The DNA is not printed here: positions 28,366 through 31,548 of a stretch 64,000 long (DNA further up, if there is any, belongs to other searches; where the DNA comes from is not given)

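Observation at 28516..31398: DnaX (tau) of 960 aa with a ~350-residue coiled-coil insertion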

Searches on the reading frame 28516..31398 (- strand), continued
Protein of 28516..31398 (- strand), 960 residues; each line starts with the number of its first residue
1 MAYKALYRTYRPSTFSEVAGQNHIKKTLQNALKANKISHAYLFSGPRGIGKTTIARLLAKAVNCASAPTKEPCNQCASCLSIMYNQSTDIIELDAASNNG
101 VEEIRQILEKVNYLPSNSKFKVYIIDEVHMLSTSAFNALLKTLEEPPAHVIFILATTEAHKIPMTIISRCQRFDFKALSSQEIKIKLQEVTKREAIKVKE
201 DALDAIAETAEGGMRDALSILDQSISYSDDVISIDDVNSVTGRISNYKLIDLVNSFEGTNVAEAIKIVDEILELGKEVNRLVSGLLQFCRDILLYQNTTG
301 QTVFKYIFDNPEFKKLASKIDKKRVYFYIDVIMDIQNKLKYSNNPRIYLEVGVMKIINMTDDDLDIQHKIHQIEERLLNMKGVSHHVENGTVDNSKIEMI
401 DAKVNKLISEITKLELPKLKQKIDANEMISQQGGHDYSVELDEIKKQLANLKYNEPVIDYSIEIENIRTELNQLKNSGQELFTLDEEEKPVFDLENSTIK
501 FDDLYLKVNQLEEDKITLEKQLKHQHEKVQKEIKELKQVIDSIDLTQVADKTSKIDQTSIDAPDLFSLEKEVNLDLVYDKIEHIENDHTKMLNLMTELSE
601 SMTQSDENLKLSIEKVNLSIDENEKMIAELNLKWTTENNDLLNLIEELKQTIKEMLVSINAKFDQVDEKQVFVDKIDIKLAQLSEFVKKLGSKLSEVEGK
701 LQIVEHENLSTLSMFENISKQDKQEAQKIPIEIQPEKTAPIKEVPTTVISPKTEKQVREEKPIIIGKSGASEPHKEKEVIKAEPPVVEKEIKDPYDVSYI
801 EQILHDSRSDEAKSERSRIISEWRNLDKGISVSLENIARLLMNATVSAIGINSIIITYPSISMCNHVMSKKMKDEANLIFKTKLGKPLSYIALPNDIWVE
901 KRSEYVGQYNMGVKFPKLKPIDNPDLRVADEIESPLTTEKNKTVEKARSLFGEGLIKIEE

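Call 7: find_homologous_proteins(query=window:28516-31398:-, max_evalue=1e-10)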
Query window:28516-31398:- (960 aa): 8000 proteins with E <= 1e-10 among 8000 candidates; the best 120 are listed.
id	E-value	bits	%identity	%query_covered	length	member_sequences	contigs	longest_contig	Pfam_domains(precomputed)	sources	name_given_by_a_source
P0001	0.0e+0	2063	100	100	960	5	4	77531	PF12169.14,PF13604.13,PF00004.36,PF13401.13,PF22608.3,PF05496.19,PF13177.13,PF07728.21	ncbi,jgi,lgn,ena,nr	ncbi:MAG TPA: DNA polymerase III subunit gamma/tau [Bacilli bacterium]|nr:DNA polymerase III subunit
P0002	0.0e+0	1462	72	100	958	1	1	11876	PF13173.13,PF12169.14,PF13604.13,PF00004.36,PF13401.13,PF22608.3,PF05496.19,PF13177.13,PF07728.21,PF13191.13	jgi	jgi:DNA polymerase-3 subunit gamma/tau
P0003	0.0e+0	1459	72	100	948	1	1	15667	PF12169.14,PF13604.13,PF00004.36,PF13401.13,PF22608.3,PF21960.3,PF05496.19,PF13177.13,PF07728.21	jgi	jgi:DNA polymerase III subunit gamma/tau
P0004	0.0e+0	1255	66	100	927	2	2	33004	PF13173.13,PF12169.14,PF13604.13,PF00004.36,PF13401.13,PF22608.3,PF05496.19,PF13177.13,PF07728.21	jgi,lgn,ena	-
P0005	0.0e+0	1130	59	100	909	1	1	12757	PF13173.13,PF12169.14,PF16193.12,PF13604.13,PF00004.36,PF13401.13,PF22608.3,PF05496.19,PF13177.13,PF07728.21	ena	-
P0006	5.7e-210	718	40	100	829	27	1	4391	PF13173.13,PF12169.14,PF13604.13,PF00004.36,PF13401.13,PF22608.3,PF21960.3,PF05496.19,PF13177.13,PF07728.21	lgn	-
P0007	7.5e-202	691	40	100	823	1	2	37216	PF13173.13,PF12169.14,PF13604.13,PF00004.36,PF13401.13,PF22608.3,PF21960.3,PF05496.19,PF13177.13,PF07728.21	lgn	-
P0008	1.4e-196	674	40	100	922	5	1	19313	PF12169.14,PF13604.13,PF00004.36,PF13401.13,PF22608.3,PF05496.19,PF13177.13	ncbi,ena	-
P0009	2.6e-196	673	41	97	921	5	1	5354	PF12169.14,PF13604.13,PF25361.2,PF00004.36,PF22608.3,PF05496.19,PF13177.13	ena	-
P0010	3.7e-193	663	50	55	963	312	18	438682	PF12169.14,PF00004.36,PF13401.13,PF22608.3,PF05496.19,PF13177.13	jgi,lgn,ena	jgi:DNA polymerase-3 subunit gamma/tau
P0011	1.1e-192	661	50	55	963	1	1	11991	PF12169.14,PF00004.36,PF13401.13,PF22608.3,PF05496.19,PF13177.13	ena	-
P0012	2.5e-192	660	57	44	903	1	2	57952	PF12169.14,PF00004.36,PF13401.13,PF22608.3,PF05496.19,PF13177.13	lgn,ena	-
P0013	7.3e-192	658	39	100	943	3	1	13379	PF12169.14,PF13604.13,PF00004.36,PF13401.13,PF22608.3,PF05496.19,PF13177.13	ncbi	-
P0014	1.6e-191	657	39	100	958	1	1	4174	PF12169.14,PF00004.36,PF13401.13,PF22608.3,PF05496.19,PF13177.13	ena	-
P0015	3.6e-191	656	39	100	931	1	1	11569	PF12169.14,PF00004.36,PF13401.13,PF22608.3,PF05496.19,PF13177.13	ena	-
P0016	3.6e-191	656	39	100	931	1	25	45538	PF12169.14,PF00004.36,PF13401.13,PF22608.3,PF05496.19,PF13177.13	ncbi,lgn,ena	-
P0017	3.8e-191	656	39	100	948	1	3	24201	PF12169.14,PF00004.36,PF13401.13,PF22608.3,PF05496.19,PF13177.13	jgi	jgi:DNA polymerase III, subunit gamma and tau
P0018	4.0e-191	656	39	100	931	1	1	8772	PF12169.14,PF00004.36,PF13401.13,PF22608.3,PF05496.19,PF13177.13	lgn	-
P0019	4.2e-191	656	39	100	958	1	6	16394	PF12169.14,PF00004.36,PF13401.13,PF22608.3,PF05496.19,PF13177.13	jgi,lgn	-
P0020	4.3e-191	656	39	100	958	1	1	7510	PF12169.14,PF00004.36,PF13401.13,PF22608.3,PF05496.19,PF13177.13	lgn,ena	-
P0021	4.3e-191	656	39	100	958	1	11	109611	PF12169.14,PF00004.36,PF13401.13,PF22608.3,PF05496.19,PF13177.13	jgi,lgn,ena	-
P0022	4.6e-191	656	39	100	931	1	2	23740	PF12169.14,PF00004.36,PF13401.13,PF22608.3,PF05496.19,PF13177.13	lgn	-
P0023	4.8e-191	656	39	100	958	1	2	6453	PF12169.14,PF00004.36,PF13401.13,PF22608.3,PF05496.19,PF13177.13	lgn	-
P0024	5.7e-191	655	50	54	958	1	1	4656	PF12169.14,PF00004.36,PF13401.13,PF22608.3,PF05496.19,PF13177.13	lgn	-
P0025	5.8e-191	655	56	47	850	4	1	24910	PF12169.14,PF00004.36,PF13401.13,PF22608.3,PF05496.19,PF13177.13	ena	-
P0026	6.0e-191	655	39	100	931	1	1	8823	PF12169.14,PF00004.36,PF13401.13,PF22608.3,PF05496.19,PF13177.13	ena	-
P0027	6.6e-191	655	46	64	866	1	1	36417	PF12169.14,PF00004.36,PF13401.13,PF22608.3,PF05496.19,PF13177.13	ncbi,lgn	-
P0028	6.8e-191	655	39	100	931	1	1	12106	PF12169.14,PF00004.36,PF13401.13,PF22608.3,PF05496.19,PF13177.13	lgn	-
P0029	7.9e-191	655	39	100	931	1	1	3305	PF12169.14,PF00004.36,PF22608.3,PF05496.19,PF13177.13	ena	-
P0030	8.6e-191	655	39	100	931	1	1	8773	PF12169.14,PF00004.36,PF13401.13,PF22608.3,PF05496.19,PF13177.13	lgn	-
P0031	8.7e-191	655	39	100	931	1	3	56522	PF12169.14,PF00004.36,PF13401.13,PF22608.3,PF05496.19,PF13177.13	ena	-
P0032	1.0e-190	655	39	100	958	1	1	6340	PF12169.14,PF00004.36,PF13401.13,PF22608.3,PF05496.19,PF13177.13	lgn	-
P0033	1.4e-190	654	39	100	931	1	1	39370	PF12169.14,PF00004.36,PF13401.13,PF22608.3,PF05496.19,PF13177.13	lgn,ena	-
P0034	1.8e-190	654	39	100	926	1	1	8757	PF12169.14,PF00004.36,PF13401.13,PF22608.3,PF05496.19,PF13177.13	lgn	-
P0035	3.4e-190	653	38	100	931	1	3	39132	PF12169.14,PF00004.36,PF13401.13,PF22608.3,PF05496.19,PF13177.13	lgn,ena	-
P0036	1.3e-189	651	38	99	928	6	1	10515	PF12169.14,PF25361.2,PF00004.36,PF13401.13,PF22608.3,PF05496.19,PF13177.13,PF07728.21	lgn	-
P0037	1.4e-189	651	38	100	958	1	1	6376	PF12169.14,PF00004.36,PF13401.13,PF22608.3,PF05496.19,PF13177.13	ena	-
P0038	1.7e-189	650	39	99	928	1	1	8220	PF12169.14,PF25361.2,PF00004.36,PF13401.13,PF22608.3,PF05496.19,PF13177.13,PF07728.21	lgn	-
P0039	1.8e-189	650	38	100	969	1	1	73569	PF12169.14,PF00004.36,PF13401.13,PF22608.3,PF21960.3,PF05496.19,PF13177.13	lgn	-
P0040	2.1e-189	650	39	99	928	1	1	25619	PF12169.14,PF25361.2,PF00004.36,PF22608.3,PF05496.19,PF13177.13,PF07728.21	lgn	-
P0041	2.6e-189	650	39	99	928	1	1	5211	PF12169.14,PF25361.2,PF00004.36,PF13401.13,PF22608.3,PF21960.3,PF05496.19,PF13177.13,PF07728.21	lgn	-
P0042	2.8e-189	650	39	99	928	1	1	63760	PF12169.14,PF25361.2,PF00004.36,PF13401.13,PF22608.3,PF21960.3,PF05496.19,PF13177.13,PF07728.21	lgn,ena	-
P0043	2.8e-189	650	39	99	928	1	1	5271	PF12169.14,PF25361.2,PF00004.36,PF13401.13,PF22608.3,PF21960.3,PF05496.19,PF13177.13,PF07728.21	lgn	-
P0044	4.8e-189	649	39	99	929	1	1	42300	PF12169.14,PF25361.2,PF00004.36,PF13401.13,PF22608.3,PF05496.19,PF13177.13,PF07728.21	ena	-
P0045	5.2e-189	649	38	99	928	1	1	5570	PF12169.14,PF25361.2,PF00004.36,PF13401.13,PF22608.3,PF05496.19,PF13177.13,PF07728.21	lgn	-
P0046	5.8e-189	649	39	99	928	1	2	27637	PF12169.14,PF25361.2,PF00004.36,PF13401.13,PF22608.3,PF05496.19,PF13177.13,PF07728.21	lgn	-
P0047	5.9e-189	649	39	99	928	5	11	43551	PF12169.14,PF25361.2,PF00004.36,PF13401.13,PF22608.3,PF05496.19,PF13177.13,PF07728.21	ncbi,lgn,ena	-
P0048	7.6e-189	648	39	99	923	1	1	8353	PF12169.14,PF25361.2,PF00004.36,PF13401.13,PF22608.3,PF21960.3,PF05496.19,PF13177.13,PF07728.21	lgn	-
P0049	8.0e-189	648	39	99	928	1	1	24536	PF12169.14,PF25361.2,PF00004.36,PF13401.13,PF22608.3,PF05496.19,PF13177.13,PF07728.21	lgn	-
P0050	8.6e-189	648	39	99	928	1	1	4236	PF12169.14,PF25361.2,PF00004.36,PF13401.13,PF22608.3,PF21960.3,PF05496.19,PF13177.13,PF07728.21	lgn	-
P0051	9.8e-189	648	39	99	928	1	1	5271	PF12169.14,PF25361.2,PF00004.36,PF13401.13,PF22608.3,PF21960.3,PF05496.19,PF13177.13,PF07728.21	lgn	-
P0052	1.5e-188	647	57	46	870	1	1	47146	PF12169.14,PF25361.2,PF00004.36,PF13401.13,PF22608.3,PF21960.3,PF05496.19,PF13177.13,PF07728.21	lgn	-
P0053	1.7e-188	647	38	100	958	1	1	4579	PF12169.14,PF00004.36,PF13401.13,PF22608.3,PF05496.19,PF13177.13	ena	-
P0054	2.1e-188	647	39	99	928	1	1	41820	PF12169.14,PF25361.2,PF00004.36,PF13401.13,PF22608.3,PF21960.3,PF05496.19,PF13177.13,PF07728.21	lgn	-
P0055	2.1e-188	647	39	99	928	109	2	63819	PF12169.14,PF25361.2,PF00004.36,PF13401.13,PF22608.3,PF05496.19,PF13177.13,PF07728.21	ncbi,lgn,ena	-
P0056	2.2e-188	647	39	99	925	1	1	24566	PF12169.14,PF25361.2,PF00004.36,PF13401.13,PF22608.3,PF21960.3,PF05496.19,PF13177.13,PF07728.21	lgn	-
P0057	2.2e-188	647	39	99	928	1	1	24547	PF12169.14,PF25361.2,PF00004.36,PF13401.13,PF22608.3,PF21960.3,PF05496.19,PF13177.13,PF07728.21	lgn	-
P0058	2.3e-188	647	39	99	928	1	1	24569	PF12169.14,PF25361.2,PF00004.36,PF22608.3,PF05496.19,PF13177.13,PF07728.21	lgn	-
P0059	2.4e-188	647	39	99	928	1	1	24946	PF12169.14,PF25361.2,PF00004.36,PF13401.13,PF22608.3,PF21960.3,PF05496.19,PF13177.13,PF07728.21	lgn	-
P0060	2.6e-188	647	39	99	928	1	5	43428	PF12169.14,PF25361.2,PF00004.36,PF13401.13,PF22608.3,PF21960.3,PF05496.19,PF13177.13,PF07728.21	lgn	-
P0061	2.9e-188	646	39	99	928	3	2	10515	PF12169.14,PF25361.2,PF00004.36,PF13401.13,PF22608.3,PF21960.3,PF05496.19,PF13177.13,PF07728.21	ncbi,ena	-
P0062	3.0e-188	646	39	99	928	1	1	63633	PF12169.14,PF25361.2,PF00004.36,PF13401.13,PF22608.3,PF21960.3,PF05496.19,PF13177.13,PF07728.21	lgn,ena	-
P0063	3.2e-188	646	39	99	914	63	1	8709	PF12169.14,PF25361.2,PF00004.36,PF13401.13,PF22608.3,PF21960.3,PF05496.19,PF13177.13,PF07728.21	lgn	-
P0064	3.3e-188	646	39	99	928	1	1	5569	PF12169.14,PF25361.2,PF00004.36,PF13401.13,PF22608.3,PF05496.19,PF13177.13,PF07728.21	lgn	-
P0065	3.9e-188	646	39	99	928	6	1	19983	PF12169.14,PF25361.2,PF00004.36,PF13401.13,PF22608.3,PF21960.3,PF05496.19,PF13177.13,PF07728.21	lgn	-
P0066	4.7e-188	646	52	52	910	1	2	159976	PF12169.14,PF00004.36,PF13401.13,PF22608.3,PF05496.19,PF13177.13,PF07728.21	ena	-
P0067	5.6e-188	645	39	99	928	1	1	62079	PF12169.14,PF00004.36,PF22608.3,PF21960.3,PF05496.19,PF13177.13,PF07728.21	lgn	-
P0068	6.8e-188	645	39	99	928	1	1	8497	PF12169.14,PF25361.2,PF00004.36,PF13401.13,PF22608.3,PF21960.3,PF05496.19,PF13177.13,PF07728.21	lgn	-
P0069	7.6e-188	645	39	99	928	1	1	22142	PF12169.14,PF25361.2,PF00004.36,PF13401.13,PF22608.3,PF21960.3,PF05496.19,PF13177.13,PF07728.21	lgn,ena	-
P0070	8.0e-188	645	39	99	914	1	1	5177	PF12169.14,PF25361.2,PF00004.36,PF13401.13,PF22608.3,PF21960.3,PF05496.19,PF13177.13,PF07728.21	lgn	-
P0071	1.0e-187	645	39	99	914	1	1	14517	PF12169.14,PF00004.36,PF13401.13,PF22608.3,PF21960.3,PF05496.19,PF13177.13,PF07728.21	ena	-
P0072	1.2e-187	644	39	99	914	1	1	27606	PF12169.14,PF25361.2,PF00004.36,PF13401.13,PF22608.3,PF21960.3,PF05496.19,PF13177.13,PF07728.21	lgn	-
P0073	1.2e-187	644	57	44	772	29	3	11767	PF12169.14,PF00004.36,PF13401.13,PF22608.3,PF05496.19,PF13177.13,PF07728.21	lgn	-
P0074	1.2e-187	644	39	99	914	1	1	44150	PF12169.14,PF25361.2,PF00004.36,PF13401.13,PF22608.3,PF21960.3,PF05496.19,PF13177.13,PF07728.21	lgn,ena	-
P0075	1.2e-187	644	57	46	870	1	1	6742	PF12169.14,PF25361.2,PF00004.36,PF13401.13,PF22608.3,PF05496.19,PF13177.13,PF07728.21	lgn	-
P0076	1.2e-187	644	39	99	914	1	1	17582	PF12169.14,PF25361.2,PF00004.36,PF13401.13,PF22608.3,PF21960.3,PF05496.19,PF13177.13,PF07728.21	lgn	-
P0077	1.3e-187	644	57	46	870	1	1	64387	PF12169.14,PF25361.2,PF00004.36,PF13401.13,PF22608.3,PF05496.19,PF13177.13,PF07728.21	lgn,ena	-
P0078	1.4e-187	644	39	99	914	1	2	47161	PF12169.14,PF25361.2,PF00004.36,PF13401.13,PF22608.3,PF21960.3,PF05496.19,PF13177.13,PF07728.21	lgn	-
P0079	1.8e-187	644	50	51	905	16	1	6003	PF12169.14,PF00004.36,PF13401.13,PF22608.3,PF05496.19,PF13177.13,PF07728.21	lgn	-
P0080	2.0e-187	644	39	99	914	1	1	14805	PF12169.14,PF25361.2,PF00004.36,PF13401.13,PF22608.3,PF21960.3,PF05496.19,PF13177.13,PF07728.21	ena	-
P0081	2.1e-187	644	39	99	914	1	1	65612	PF12169.14,PF25361.2,PF00004.36,PF13401.13,PF22608.3,PF21960.3,PF05496.19,PF13177.13,PF07728.21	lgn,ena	-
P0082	2.3e-187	643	39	99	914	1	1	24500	PF12169.14,PF25361.2,PF00004.36,PF13401.13,PF22608.3,PF21960.3,PF05496.19,PF13177.13,PF07728.21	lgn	-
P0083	2.8e-187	643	39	99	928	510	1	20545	PF12169.14,PF25361.2,PF00004.36,PF13401.13,PF22608.3,PF05496.19,PF13177.13,PF07728.21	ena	-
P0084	3.6e-187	643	39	99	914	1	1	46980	PF12169.14,PF25361.2,PF00004.36,PF13401.13,PF22608.3,PF21960.3,PF05496.19,PF13177.13,PF07728.21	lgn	-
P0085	4.1e-187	643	52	51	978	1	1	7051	PF12169.14,PF00004.36,PF13401.13,PF22608.3,PF05496.19,PF13177.13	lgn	-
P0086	6.0e-187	642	39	99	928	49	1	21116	PF12169.14,PF25361.2,PF00004.36,PF13401.13,PF22608.3,PF05496.19,PF13177.13,PF07728.21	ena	-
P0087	6.5e-187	642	57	46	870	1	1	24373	PF12169.14,PF25361.2,PF00004.36,PF13401.13,PF22608.3,PF05496.19,PF13177.13,PF07728.21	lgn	-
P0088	1.3e-185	638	39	99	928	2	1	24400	PF12169.14,PF25361.2,PF00004.36,PF13401.13,PF22608.3,PF05496.19,PF13177.13,PF07728.21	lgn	-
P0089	2.3e-185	637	-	-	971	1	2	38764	PF12169.14,PF00004.36,PF13401.13,PF22608.3,PF05496.19,PF13177.13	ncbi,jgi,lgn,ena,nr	ncbi:MAG TPA: DNA polymerase III subunit gamma/tau [Acholeplasmatales bacterium]|nr:DNA polymerase I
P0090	3.0e-185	636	38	100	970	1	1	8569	PF12169.14,PF00004.36,PF22608.3,PF21960.3,PF05496.19,PF13177.13,PF07728.21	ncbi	-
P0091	7.0e-185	635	37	100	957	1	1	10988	PF12169.14,PF00004.36,PF13401.13,PF22608.3,PF05496.19,PF13177.13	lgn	-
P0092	8.1e-185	635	-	-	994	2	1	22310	PF12169.14,PF00004.36,PF13401.13,PF22608.3,PF05496.19,PF13177.13,PF07728.21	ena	-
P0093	2.8e-184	633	43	71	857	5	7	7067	PF13173.13,PF12169.14,PF00004.36,PF13401.13,PF22608.3,PF05496.19,PF13177.13,PF07728.21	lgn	-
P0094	4.4e-184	633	55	44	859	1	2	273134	PF12169.14,PF00004.36,PF13401.13,PF22608.3,PF21960.3,PF05496.19,PF13177.13,PF07728.21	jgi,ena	-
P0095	5.5e-184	632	39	100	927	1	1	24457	PF12169.14,PF13604.13,PF00004.36,PF13401.13,PF22608.3,PF21960.3,PF05496.19,PF13177.13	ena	-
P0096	5.6e-184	632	54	50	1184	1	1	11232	PF13173.13,PF12169.14,PF00004.36,PF22608.3,PF05496.19,PF13177.13,PF07728.21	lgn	-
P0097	7.4e-184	632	-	-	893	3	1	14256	PF13173.13,PF12169.14,PF00004.36,PF13401.13,PF22608.3,PF21960.3,PF05496.19,PF13177.13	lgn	-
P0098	7.7e-184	632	56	44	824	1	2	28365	PF12169.14,PF00004.36,PF13401.13,PF22608.3,PF13177.13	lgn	-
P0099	7.8e-184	632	57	44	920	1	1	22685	PF12169.14,PF13604.13,PF00004.36,PF13401.13,PF22608.3,PF21960.3,PF05496.19,PF13177.13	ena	-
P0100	9.1e-184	632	37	100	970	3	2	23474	PF12169.14,PF00004.36,PF22608.3,PF21960.3,PF05496.19,PF13177.13,PF07728.21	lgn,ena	-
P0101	1.5e-183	631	56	47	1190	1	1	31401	PF12169.14,PF00004.36,PF22608.3,PF05496.19,PF13177.13,PF07728.21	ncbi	-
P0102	1.6e-183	631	-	-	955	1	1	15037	PF12169.14,PF00004.36,PF13401.13,PF22608.3,PF05496.19,PF13177.13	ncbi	-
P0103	1.6e-183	631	-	-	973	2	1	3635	PF12169.14,PF00004.36,PF13401.13,PF22608.3,PF05496.19,PF13177.13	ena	-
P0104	1.8e-183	631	40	99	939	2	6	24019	PF12169.14,PF00004.36,PF22608.3,PF21960.3,PF05496.19,PF13177.13,PF07728.21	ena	-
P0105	2.4e-183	630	-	-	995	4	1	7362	PF12169.14,PF00004.36,PF13401.13,PF22608.3,PF05496.19,PF13177.13,PF07728.21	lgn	-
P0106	3.1e-183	630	38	100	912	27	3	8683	PF12169.14,PF00004.36,PF13401.13,PF22608.3,PF21960.3,PF05496.19,PF13177.13,PF07728.21,PF03215.22,PF20720.4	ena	-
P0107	3.5e-183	630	56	44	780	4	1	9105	PF12169.14,PF00004.36,PF22608.3,PF05496.19,PF13177.13,PF07728.21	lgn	-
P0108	3.8e-183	629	55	44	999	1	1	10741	PF12169.14,PF00004.36,PF22608.3,PF21960.3,PF05496.19,PF13177.13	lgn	-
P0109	3.9e-183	629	38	100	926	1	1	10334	PF12169.14,PF13604.13,PF00004.36,PF22608.3,PF21960.3,PF05496.19,PF13177.13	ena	-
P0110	4.5e-183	629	38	100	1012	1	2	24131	PF12169.14,PF00004.36,PF22608.3,PF21960.3,PF05496.19,PF13177.13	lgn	-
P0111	4.8e-183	629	38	100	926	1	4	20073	PF12169.14,PF13604.13,PF00004.36,PF22608.3,PF21960.3,PF05496.19,PF13177.13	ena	-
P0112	4.9e-183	629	49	56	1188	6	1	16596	PF12169.14,PF00004.36,PF22608.3,PF05496.19,PF13177.13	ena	-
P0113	6.0e-183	629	39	100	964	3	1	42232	PF13173.13,PF12169.14,PF00004.36,PF22608.3,PF05496.19,PF13177.13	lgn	-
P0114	6.2e-183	629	37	100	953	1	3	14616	PF12169.14,PF00004.36,PF13401.13,PF22608.3,PF05496.19,PF13177.13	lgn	-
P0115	7.6e-183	628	55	44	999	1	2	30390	PF12169.14,PF00004.36,PF22608.3,PF21960.3,PF05496.19,PF13177.13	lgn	-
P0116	7.8e-183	628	55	44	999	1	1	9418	PF12169.14,PF00004.36,PF22608.3,PF21960.3,PF05496.19,PF13177.13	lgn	-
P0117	7.9e-183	628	39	99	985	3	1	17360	PF12169.14,PF00004.36,PF22608.3,PF21960.3,PF05496.19,PF13177.13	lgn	-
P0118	8.4e-183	628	39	100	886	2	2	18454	PF13173.13,PF12169.14,PF00004.36,PF13401.13,PF22608.3,PF21960.3,PF05496.19,PF13177.13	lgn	-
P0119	1.6e-182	627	38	100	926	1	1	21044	PF12169.14,PF13604.13,PF00004.36,PF22608.3,PF21960.3,PF05496.19,PF13177.13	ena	-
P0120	1.6e-182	627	38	100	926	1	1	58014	PF12169.14,PF13604.13,PF00004.36,PF22608.3,PF21960.3,PF05496.19,PF13177.13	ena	-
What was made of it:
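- All top 120 hits are 772-1190 aa (call 7).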
